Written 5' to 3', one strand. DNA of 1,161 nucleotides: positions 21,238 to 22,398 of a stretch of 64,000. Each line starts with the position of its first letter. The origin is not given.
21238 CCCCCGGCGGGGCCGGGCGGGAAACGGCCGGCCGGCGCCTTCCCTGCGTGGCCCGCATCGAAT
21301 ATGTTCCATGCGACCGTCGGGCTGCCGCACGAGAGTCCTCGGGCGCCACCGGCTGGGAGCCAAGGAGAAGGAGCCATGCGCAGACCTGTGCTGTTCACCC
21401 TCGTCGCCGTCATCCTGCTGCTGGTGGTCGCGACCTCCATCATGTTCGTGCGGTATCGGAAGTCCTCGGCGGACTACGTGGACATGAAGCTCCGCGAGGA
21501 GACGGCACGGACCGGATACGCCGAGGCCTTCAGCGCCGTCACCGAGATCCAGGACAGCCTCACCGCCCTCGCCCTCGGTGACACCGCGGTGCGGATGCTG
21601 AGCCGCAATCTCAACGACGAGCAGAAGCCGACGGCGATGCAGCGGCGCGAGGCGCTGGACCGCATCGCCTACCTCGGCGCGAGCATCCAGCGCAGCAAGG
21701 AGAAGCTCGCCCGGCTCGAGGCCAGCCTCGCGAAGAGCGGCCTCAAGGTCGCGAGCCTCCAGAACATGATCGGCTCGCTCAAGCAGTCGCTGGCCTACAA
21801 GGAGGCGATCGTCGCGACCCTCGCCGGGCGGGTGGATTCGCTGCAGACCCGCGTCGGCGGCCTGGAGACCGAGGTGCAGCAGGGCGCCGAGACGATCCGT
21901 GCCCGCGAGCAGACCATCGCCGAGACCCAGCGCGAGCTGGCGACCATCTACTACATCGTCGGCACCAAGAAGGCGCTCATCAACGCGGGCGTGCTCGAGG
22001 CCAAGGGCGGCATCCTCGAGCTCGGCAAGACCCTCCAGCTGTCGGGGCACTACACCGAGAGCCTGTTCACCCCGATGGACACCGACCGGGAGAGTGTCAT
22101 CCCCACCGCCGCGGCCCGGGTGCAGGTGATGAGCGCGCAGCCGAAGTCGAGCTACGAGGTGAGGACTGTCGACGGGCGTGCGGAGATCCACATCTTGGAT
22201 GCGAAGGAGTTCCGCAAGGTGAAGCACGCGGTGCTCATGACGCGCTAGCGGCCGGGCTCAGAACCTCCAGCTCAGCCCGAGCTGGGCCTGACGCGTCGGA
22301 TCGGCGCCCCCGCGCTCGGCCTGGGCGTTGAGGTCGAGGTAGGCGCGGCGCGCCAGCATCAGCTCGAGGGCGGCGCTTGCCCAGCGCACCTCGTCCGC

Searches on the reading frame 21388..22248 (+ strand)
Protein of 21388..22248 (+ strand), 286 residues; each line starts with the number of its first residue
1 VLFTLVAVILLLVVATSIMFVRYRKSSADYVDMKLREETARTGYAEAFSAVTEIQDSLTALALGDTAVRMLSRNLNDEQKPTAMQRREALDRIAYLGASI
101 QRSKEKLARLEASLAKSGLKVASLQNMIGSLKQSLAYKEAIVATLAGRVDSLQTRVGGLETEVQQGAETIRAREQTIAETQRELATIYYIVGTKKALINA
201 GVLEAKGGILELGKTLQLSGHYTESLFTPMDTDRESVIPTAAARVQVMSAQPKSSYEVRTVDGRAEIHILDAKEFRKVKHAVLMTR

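Call 19: search_protein_families(library=pfam, proteins=[window:21388-22248:+], max_evalue=0.001)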
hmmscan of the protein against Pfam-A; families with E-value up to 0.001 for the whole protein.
window:21388-22248:+ (286 aa): 3 families
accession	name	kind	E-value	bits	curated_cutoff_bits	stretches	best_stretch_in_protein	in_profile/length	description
PF08614.16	ATG16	-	1.4e-07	32.3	33.7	1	36-186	9-162/200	Autophagy protein 16 (ATG16)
PF16526.10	CLZ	-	3.4e-05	24.6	26.7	0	139-173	30-64/71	C-terminal leucine zipper domain of cyclic nucleotide-gated channels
PF11559.13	ADIP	-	0.00082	19.9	34.3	0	85-184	53-149/151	Afadin- and alpha -actinin-Binding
